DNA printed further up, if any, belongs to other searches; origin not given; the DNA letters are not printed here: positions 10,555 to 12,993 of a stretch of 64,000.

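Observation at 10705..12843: Tri-domain lipoprotein fusing a serine esterase, an MBL-fold metallo-hydrolase and a cadherin-like domain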

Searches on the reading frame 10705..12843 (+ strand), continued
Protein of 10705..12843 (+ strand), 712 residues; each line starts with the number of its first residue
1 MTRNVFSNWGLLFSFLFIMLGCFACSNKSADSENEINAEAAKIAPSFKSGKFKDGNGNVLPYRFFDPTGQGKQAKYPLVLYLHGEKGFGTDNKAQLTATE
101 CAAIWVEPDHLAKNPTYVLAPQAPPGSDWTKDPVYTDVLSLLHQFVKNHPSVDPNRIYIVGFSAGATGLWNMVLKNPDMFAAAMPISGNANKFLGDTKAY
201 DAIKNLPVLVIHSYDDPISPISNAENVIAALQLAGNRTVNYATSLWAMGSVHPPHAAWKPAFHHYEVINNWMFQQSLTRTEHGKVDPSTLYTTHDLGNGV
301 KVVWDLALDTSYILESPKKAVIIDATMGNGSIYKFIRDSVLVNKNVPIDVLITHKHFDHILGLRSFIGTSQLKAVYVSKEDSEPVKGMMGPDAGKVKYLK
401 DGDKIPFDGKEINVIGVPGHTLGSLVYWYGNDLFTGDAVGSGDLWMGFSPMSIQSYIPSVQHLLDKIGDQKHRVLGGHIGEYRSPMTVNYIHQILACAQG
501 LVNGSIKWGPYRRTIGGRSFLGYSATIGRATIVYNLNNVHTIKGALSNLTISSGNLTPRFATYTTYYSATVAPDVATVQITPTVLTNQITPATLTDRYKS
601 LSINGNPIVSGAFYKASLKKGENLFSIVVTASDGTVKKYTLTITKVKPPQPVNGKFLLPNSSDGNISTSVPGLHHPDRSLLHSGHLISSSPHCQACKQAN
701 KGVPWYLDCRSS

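Call 15: find_encoding_contigs(protein=P0001, flank=10000, max_places=3)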
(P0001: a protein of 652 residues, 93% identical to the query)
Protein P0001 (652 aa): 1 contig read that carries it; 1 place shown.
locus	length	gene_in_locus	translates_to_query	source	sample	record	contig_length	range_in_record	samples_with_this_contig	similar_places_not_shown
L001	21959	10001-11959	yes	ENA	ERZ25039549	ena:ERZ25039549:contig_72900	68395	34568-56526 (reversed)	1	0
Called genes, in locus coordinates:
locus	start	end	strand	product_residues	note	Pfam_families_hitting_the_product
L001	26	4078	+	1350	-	PF17132:Glyco_hydro_106, PF00754:F5_F8_type_C (weak), PF13385:Laminin_G_3, PF22666:Glyco_hydro_2_N2 (weak)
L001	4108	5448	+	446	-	PF22244:GCE_fung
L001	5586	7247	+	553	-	PF00135:COesterase, PF07859:Abhydrolase_3 (faint), PF20434:BD-FAE (faint)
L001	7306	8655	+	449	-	PF00933:Glyco_hydro_3, PF01915:Glyco_hydro_3_C (weak)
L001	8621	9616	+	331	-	PF01915:Glyco_hydro_3_C, PF14310:Fn3-like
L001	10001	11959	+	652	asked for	PF00326:Peptidase_S9 (faint), PF02230:Abhydrolase_2 (weak), PF00753:Lactamase_B, PF12733:Cadherin-like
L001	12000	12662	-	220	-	PF00135:COesterase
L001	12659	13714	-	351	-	PF00135:COesterase, PF20434:BD-FAE (weak), PF07859:Abhydrolase_3 (weak)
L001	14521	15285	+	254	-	-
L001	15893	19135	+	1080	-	PF13620:CarboxypepD_reg, PF13715:CarbopepD_reg_2, PF07715:Plug, PF00593:TonB_dep_Rec_b-barrel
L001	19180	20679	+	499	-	PF14322:SusD-like_3, PF07980:SusD_RagB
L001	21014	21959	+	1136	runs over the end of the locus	PF17132:Glyco_hydro_106, PF00754:F5_F8_type_C, PF22633:F5_F8_type_C_2 (faint), PF22666:Glyco_hydro_2_N2 (weak)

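Call 16: find_encoding_contigs(protein=P0086, flank=10000, max_places=3)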
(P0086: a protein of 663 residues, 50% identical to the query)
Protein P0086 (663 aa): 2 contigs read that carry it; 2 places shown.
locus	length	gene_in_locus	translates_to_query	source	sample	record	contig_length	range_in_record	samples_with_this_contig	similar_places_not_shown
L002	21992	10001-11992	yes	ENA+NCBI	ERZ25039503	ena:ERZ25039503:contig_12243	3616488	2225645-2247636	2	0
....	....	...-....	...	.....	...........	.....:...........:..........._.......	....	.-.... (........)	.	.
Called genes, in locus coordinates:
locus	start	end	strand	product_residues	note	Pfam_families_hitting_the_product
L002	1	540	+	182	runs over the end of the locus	PF07885:Ion_trans_2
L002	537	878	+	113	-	-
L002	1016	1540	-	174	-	-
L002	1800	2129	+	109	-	-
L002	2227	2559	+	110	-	-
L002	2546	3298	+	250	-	PF00106:adh_short, PF08659:KR, PF23441:SDR (weak), PF13561:adh_short_C2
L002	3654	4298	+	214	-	PF01810:LysE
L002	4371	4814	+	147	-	PF00583:Acetyltransf_1, PF13673:Acetyltransf_10, PF13508:Acetyltransf_7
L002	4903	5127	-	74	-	-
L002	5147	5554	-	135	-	PF00903:Glyoxalase, PF13669:Glyoxalase_4 (faint)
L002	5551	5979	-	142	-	PF00165:HTH_AraC (weak), PF12833:HTH_18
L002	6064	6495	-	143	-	PF08818:DUF1801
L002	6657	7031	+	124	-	PF08818:DUF1801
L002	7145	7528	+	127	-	PF01042:Ribonuc_L-PSP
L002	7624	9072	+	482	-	PF03972:MmgE_PrpD_N, PF19305:MmgE_PrpD_C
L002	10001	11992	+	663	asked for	PF00756:Esterase (weak), PF02230:Abhydrolase_2, PF00326:Peptidase_S9 (faint), PF00753:Lactamase_B, PF12733:Cadherin-like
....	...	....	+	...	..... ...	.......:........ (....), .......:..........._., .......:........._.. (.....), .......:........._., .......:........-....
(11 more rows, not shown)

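Call 24: find_related_loci(query=A3, collection=genome_contigs, flank=10000)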
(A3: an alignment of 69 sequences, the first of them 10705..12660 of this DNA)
Query A3 (652 aa) in genome_contigs; peptide patterns used: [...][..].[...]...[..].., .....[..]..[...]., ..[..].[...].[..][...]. (x = any residue, [..] = any of these).
120 stretches matched a pattern; 41 encode a relative of the query (tblastn E <= 1e-3); 40 distinct loci.
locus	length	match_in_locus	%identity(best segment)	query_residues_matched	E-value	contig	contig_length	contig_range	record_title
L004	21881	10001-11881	58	11-645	0e+0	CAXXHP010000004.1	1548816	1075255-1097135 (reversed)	MAG: Prolixibacteraceae bacterium isolate 49dd0702-3ab6-43b8-9f57-a8022a7e3c9c genome assembly, contig: contig_4, whole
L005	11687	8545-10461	59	1-647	0e+0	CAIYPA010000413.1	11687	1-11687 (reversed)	MAG: uncultured Bacteroidia bacterium isolate AM-2014_bin-3952 genome assembly, contig: bin-3952:413/584, whole genome s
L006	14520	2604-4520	58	1-647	0e+0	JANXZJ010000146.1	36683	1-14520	MAG: Mariniphaga sp. isolate GL140_4_metabat_302_sub GL140_4_k141_2020130, whole genome shotgun sequence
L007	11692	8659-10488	60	30-647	0e+0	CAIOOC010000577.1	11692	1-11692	MAG: uncultured Bacteroidia bacterium isolate AM-lipid-01-D7_bin-0061 genome assembly, contig: bin-0061:577/931, whole g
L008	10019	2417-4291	58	1-633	0e+0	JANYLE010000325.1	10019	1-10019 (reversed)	MAG: Mariniphaga sp. isolate GL140_5_metabinner_91_sub GL140_5_k141_3852390, whole genome shotgun sequence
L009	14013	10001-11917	57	1-647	0e+0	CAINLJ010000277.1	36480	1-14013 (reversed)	MAG: uncultured Bacteroidia bacterium isolate Ki1-1-6m_bin-0276 genome assembly, contig: bin-0276:277/284, whole genome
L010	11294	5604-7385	54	47-649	0e+0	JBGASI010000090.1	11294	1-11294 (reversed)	MAG: Vicinamibacteria bacterium isolate MAG_AAO_AS.80 AAOAS-80_scaffold_9995, whole genome shotgun sequence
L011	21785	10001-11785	54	47-649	0e+0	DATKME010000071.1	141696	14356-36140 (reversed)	MAG TPA_asm: Vicinamibacteria bacterium isolate SMAG_U14703 k141_364044, whole genome shotgun sequence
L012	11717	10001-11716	53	47-628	0e+0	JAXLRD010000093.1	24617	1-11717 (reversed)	MAG: Vicinamibacteria bacterium isolate STL-ACI20 C2.206.fa-93, whole genome shotgun sequence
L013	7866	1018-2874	52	13-645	0e+0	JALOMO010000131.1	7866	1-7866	MAG: Bacteroidales bacterium isolate Prado053 scaffold_18773, whole genome shotgun sequence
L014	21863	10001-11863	52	12-645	0e+0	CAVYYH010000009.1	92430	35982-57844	MAG: uncultured Bacteroidales bacterium isolate MFD02979.bin.1.67 genome assembly, contig: contig_76219, whole genome sh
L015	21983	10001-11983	48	1-645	0e+0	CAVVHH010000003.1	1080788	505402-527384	MAG: uncultured proteobacterium isolate MFD02979.bin.1.8 genome assembly, contig: contig_39455, whole genome shotgun seq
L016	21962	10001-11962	50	13-650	0e+0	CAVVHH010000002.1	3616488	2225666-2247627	MAG: uncultured proteobacterium isolate MFD02979.bin.1.8 genome assembly, contig: contig_12243, whole genome shotgun seq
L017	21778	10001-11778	58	47-647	0e+0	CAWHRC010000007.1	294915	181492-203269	MAG: uncultured Acidobacteriota bacterium isolate MFD05942.bin.2.206 genome assembly, contig: contig_16951, whole genome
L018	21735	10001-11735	53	60-649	3e-121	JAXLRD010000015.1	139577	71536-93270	MAG: Vicinamibacteria bacterium isolate STL-ACI20 C2.206.fa-15, whole genome shotgun sequence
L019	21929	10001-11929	47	12-645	0e+0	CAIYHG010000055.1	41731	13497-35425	MAG: uncultured Acidobacteriia bacterium isolate MJ-time_bin-8942 genome assembly, contig: bin-8942:055/200, whole genom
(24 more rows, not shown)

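Call 25: find_encoding_contigs(protein=P0021, flank=8000, max_places=1)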
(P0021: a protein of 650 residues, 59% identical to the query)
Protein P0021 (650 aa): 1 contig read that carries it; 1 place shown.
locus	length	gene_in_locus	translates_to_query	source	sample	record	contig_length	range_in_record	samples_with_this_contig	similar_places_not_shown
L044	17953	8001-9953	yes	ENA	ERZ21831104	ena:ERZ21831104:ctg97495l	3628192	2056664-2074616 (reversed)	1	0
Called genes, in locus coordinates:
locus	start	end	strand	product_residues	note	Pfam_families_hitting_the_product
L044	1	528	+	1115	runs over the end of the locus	PF07660:STN, PF13620:CarboxypepD_reg, PF13715:CarbopepD_reg_2, PF07715:Plug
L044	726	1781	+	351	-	PF04773:FecR, PF16344:FecR_C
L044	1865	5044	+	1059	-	PF13620:CarboxypepD_reg, PF13715:CarbopepD_reg_2, PF07715:Plug, PF00593:TonB_dep_Rec_b-barrel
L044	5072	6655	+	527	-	PF14322:SusD-like_3, PF07980:SusD_RagB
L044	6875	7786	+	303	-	PF07859:Abhydrolase_3 (weak), PF20434:BD-FAE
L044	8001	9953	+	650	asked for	PF00326:Peptidase_S9 (faint), PF00756:Esterase, PF02230:Abhydrolase_2, PF00753:Lactamase_B, PF12733:Cadherin-like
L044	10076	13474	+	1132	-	PF17132:Glyco_hydro_106, PF00754:F5_F8_type_C (weak), PF22633:F5_F8_type_C_2 (faint)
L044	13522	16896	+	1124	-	PF17132:Glyco_hydro_106, PF00754:F5_F8_type_C, PF22633:F5_F8_type_C_2 (faint), PF22666:Glyco_hydro_2_N2 (faint)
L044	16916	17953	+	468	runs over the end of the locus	PF04734:Ceramidase_alk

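Call 26: find_encoding_contigs(protein=P0049, flank=8000, max_places=1)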
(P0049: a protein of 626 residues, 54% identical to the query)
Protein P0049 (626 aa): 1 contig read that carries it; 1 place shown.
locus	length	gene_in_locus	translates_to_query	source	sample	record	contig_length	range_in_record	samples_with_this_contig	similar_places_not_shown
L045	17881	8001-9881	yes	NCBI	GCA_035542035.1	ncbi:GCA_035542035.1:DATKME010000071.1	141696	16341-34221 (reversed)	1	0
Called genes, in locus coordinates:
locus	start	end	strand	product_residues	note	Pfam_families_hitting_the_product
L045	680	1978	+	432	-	PF04966:OprB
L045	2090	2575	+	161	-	PF13924:Lipocalin_5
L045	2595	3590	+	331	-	PF00248:Aldo_ket_red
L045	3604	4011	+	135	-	PF10012:DUF2255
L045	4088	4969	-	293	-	PF00756:Esterase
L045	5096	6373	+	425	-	PF00756:Esterase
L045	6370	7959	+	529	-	PF07519:Tannase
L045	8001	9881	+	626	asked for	PF00326:Peptidase_S9 (faint), PF00753:Lactamase_B, PF12706:Lactamase_B_2 (weak), PF12733:Cadherin-like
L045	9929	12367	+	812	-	PF12704:MacB_PCD, PF02687:FtsX, PF12704:MacB_PCD, PF02687:FtsX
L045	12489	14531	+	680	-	PF02065:Melibiase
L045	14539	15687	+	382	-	PF00512:HisKA, PF02518:HATPase_c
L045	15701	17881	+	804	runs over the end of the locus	PF07517:SecA_DEAD, PF01043:SecA_PP_bind, PF21090:P-loop_SecA, PF07516:SecA_SW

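Call 27: find_encoding_contigs(protein=P0067, flank=8000, max_places=1)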
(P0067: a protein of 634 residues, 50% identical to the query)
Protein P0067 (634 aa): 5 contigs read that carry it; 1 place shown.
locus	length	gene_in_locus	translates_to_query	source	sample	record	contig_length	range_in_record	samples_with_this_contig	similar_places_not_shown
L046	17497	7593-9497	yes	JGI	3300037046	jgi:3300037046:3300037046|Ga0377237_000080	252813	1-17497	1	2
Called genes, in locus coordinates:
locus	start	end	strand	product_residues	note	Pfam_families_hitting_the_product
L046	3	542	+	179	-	?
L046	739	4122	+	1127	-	PF07660:STN (weak), PF13620:CarboxypepD_reg, PF13715:CarbopepD_reg_2, PF07715:Plug, PF00593:TonB_dep_Rec_b-barrel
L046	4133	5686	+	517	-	PF14322:SusD-like_3, PF07980:SusD_RagB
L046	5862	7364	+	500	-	PF02746:MR_MLE_N, PF13378:MR_MLE_C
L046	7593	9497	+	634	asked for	PF02230:Abhydrolase_2 (weak), PF00326:Peptidase_S9 (faint), PF00753:Lactamase_B, PF12733:Cadherin-like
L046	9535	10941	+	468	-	PF04734:Ceramidase_alk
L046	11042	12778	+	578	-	PF04015:DUF362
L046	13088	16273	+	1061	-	PF13620:CarboxypepD_reg, PF13715:CarbopepD_reg_2, PF07715:Plug, PF00593:TonB_dep_Rec_b-barrel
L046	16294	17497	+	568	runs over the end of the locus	PF14322:SusD-like_3, PF07980:SusD_RagB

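Call 29: find_encoding_contigs(protein=P0053, flank=8000, max_places=1)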
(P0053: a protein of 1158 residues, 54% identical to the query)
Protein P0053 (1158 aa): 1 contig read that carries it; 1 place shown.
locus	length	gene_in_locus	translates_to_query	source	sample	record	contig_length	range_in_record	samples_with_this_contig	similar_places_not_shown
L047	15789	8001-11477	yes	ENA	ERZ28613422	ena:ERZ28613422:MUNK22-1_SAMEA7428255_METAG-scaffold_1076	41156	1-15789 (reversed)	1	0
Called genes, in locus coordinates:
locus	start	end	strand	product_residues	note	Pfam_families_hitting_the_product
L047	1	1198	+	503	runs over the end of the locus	-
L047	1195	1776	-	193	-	-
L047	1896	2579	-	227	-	PF00005:ABC_tran, PF02463:SMC_N (faint), PF13304:AAA_21 (faint)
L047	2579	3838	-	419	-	PF12704:MacB_PCD, PF02687:FtsX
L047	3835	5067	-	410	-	PF12704:MacB_PCD, PF02687:FtsX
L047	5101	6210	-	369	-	PF00364:Biotin_lipoyl (faint), PF25917:BSH_RND (weak), PF25919:BSH_CusB (faint), PF25893:HH_CzcB (weak), PF25990:Beta-barrel_YknX (weak)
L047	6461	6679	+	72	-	-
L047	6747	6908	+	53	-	-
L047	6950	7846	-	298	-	PF01261:AP_endonuc_2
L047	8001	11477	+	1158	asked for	PF07519:Tannase, PF00326:Peptidase_S9 (faint), PF12146:Hydrolase_4 (faint), PF00756:Esterase (weak), PF00753:Lactamase_B, PF12733:Cadherin-like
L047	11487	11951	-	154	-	PF02311:AraC_binding, PF07883:Cupin_2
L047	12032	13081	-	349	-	PF00756:Esterase, PF12697:Abhydrolase_6 (weak)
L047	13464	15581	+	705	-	PF22848:ASD1_dom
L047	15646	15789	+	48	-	?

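Call 30: find_encoding_contigs(protein=P0087, flank=8000, max_places=1)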
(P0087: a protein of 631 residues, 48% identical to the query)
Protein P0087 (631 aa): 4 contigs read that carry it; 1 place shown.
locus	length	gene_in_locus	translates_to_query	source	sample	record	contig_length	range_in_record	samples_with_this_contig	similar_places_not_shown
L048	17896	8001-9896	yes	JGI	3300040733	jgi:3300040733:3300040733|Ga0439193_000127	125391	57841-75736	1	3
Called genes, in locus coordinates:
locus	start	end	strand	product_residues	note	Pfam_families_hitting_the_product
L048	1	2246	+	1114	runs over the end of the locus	PF13715:CarbopepD_reg_2, PF07715:Plug, PF00593:TonB_dep_Rec_b-barrel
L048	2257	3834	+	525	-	PF14322:SusD-like_3, PF14559:TPR_19 (faint), PF07980:SusD_RagB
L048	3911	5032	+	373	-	PF01263:Aldose_epim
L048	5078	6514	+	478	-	PF04734:Ceramidase_alk (weak)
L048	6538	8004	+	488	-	PF04734:Ceramidase_alk (weak)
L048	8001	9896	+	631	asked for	PF00753:Lactamase_B, PF12733:Cadherin-like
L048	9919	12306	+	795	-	PF19313:DUF5916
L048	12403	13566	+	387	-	PF00753:Lactamase_B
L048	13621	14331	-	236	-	PF21948:LplA-B_cat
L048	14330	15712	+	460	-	PF00596:Aldolase_II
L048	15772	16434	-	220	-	PF00881:Nitroreductase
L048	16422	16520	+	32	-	-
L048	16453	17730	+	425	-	PF00294:PfkB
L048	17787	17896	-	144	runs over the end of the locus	PF09345:SiaC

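Call 31: find_encoding_contigs(protein=P0113, flank=8000, max_places=1)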
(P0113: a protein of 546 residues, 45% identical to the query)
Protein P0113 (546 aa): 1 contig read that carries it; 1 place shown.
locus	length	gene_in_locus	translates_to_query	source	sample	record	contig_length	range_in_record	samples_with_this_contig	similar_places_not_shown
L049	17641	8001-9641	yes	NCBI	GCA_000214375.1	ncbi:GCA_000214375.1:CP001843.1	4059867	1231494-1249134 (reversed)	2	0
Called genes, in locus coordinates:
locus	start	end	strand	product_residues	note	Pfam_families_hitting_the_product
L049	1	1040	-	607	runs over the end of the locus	PF00664:ABC_membrane, PF00005:ABC_tran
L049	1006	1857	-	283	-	-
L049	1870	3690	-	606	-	PF02463:SMC_N, PF13175:AAA_15 (faint), PF13476:AAA_23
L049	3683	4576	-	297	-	PF01513:NAD_kinase, PF20143:NAD_kinase_C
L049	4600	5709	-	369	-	PF01041:DegT_DnrJ_EryC1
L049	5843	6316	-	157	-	PF01584:CheW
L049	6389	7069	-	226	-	PF02075:RuvC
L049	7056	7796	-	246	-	PF20772:TACO1_YebC_N, PF01709:Transcrip_reg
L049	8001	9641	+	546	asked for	PF00753:Lactamase_B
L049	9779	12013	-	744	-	PF02743:dCache_1, PF00672:HAMP, PF00015:MCPsignal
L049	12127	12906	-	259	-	PF01936:NYN, PF12872:OST-HTH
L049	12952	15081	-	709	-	PF27388:TP_0021_N, PF13625:Helicase_C_3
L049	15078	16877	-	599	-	PF13625:Helicase_C_3, PF00270:DEAD (weak), PF04851:ResIII, PF16203:ERCC3_RAD25_C, PF00271:Helicase_C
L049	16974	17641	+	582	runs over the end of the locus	PF00916:Sulfate_transp, PF01740:STAS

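Call 32: predict_structure(alignment_id=A3)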
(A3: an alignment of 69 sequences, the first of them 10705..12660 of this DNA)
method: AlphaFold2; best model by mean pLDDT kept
length: 652 residues; sequences in the alignment: 69
mean_pLDDT: 89.9   pTM: 0.86
mean pLDDT of the five models: 89.9, 89.8, 89.0, 87.6, 83.9
residues with pLDDT >= 90: 492; 70-90: 106; 50-70: 38; < 50: 16
segments of 3 or more residues with pLDDT < 50: 1-6, 27-33, 650-652
pLDDT, mean of each block of 10 residues (from residue 1): 44 60 48 68 93 92 89 85 89 84 91 93 91 96 97 97 96 96 95 95 95 94 95 91 88 91 84 92 92 92 90 97 92 97 98 95 96 97 96 97 96 96 96 95 89 95 95 85 85 98 95 82 92 94 94 94 95 94 86 68 97 95 97 95 80 42
secondary structure, 60 per line:
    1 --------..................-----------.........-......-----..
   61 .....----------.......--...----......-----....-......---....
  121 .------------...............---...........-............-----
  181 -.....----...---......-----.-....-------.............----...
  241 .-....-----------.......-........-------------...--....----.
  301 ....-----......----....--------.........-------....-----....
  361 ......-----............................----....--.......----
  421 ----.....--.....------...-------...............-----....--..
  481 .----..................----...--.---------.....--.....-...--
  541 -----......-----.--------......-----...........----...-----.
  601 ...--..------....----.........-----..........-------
elements in order: H9-26 H38-46 E48-53 E59-65 E76-82 H92-97 H103-106 H108-113 E117-121 H134-148 E152-162 H164-175 E182-186 H197-202 E210-213 H221-233 H238-241 E243-246 H258-264 H266-273 E292-295 E300-304 E310-315 E320-323 H332-340 E348-351 H357-366 E372-378 H379-395 E396-399 E404-407 E410-416 E425-429 E432-436 E443-445 H453-467 E473-476 H488-503 E508-510 E523-527 E530-534 E546-551 E566-571 E577-584 E600-603 E614-617 E622-630 E636-645
